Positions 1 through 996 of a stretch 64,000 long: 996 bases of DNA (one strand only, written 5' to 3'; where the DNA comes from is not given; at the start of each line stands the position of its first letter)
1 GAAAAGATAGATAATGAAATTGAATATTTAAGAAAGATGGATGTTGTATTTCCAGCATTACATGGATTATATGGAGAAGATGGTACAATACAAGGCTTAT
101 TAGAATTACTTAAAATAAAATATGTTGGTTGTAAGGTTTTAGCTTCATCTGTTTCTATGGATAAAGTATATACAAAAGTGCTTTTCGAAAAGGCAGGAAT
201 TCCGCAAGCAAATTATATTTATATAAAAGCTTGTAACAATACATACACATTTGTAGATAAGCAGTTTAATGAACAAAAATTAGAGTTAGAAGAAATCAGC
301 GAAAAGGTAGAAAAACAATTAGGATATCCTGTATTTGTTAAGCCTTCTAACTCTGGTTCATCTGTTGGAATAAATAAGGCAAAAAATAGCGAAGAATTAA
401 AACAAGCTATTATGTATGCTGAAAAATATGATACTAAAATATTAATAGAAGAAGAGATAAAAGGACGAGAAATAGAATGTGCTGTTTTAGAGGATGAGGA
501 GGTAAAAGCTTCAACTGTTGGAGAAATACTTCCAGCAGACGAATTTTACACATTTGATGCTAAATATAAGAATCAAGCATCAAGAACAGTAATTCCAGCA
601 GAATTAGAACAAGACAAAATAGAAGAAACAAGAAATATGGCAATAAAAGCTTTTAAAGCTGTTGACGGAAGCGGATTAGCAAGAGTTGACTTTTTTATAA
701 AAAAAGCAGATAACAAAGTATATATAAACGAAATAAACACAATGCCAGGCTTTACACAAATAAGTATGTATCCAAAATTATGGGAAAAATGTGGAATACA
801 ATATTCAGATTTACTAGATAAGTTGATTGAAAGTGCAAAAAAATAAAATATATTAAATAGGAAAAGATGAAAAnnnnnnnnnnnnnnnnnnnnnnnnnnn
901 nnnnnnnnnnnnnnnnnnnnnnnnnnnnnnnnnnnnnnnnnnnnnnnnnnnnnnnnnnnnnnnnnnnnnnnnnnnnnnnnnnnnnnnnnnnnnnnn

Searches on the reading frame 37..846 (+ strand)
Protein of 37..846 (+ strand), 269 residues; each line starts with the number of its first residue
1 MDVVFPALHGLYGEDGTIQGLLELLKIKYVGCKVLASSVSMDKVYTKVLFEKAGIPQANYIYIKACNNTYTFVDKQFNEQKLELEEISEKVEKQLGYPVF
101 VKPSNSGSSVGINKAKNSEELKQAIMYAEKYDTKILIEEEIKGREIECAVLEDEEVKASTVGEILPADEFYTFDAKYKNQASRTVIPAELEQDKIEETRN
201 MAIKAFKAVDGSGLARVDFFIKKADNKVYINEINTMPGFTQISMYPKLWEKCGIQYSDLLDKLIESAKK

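Call 35: search_protein_families(library=pfam, proteins=[window:37-846:+])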
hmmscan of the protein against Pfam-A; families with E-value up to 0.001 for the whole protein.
window:37-846:+ (269 aa): 6 families
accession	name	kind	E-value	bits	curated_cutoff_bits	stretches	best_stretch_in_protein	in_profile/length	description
PF07478.18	Dala_Dala_lig_C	-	3.1e-74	249.3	24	1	50-265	2-204/204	D-ala D-ala ligase C-terminus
PF02786.22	CPSase_L_D2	-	1.4e-14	54.6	19.8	1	85-235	27-178/211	Carbamoyl-phosphate synthase L chain, ATP binding domain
PF01820.27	Dala_Dala_lig_N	-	1.9e-13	51.4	34.6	1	1-32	90-121/121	D-ala D-ala ligase N-terminus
PF02222.28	ATP-grasp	-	1.2e-11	45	27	1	86-234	20-160/179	ATP-grasp domain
PF08443.16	RimK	-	1.5e-07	31.6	21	1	83-247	29-177/188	RimK-like ATP-grasp domain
PF13535.11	ATP-grasp_4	-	4.3e-06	26.9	27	1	96-165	2-84/160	ATP-grasp domain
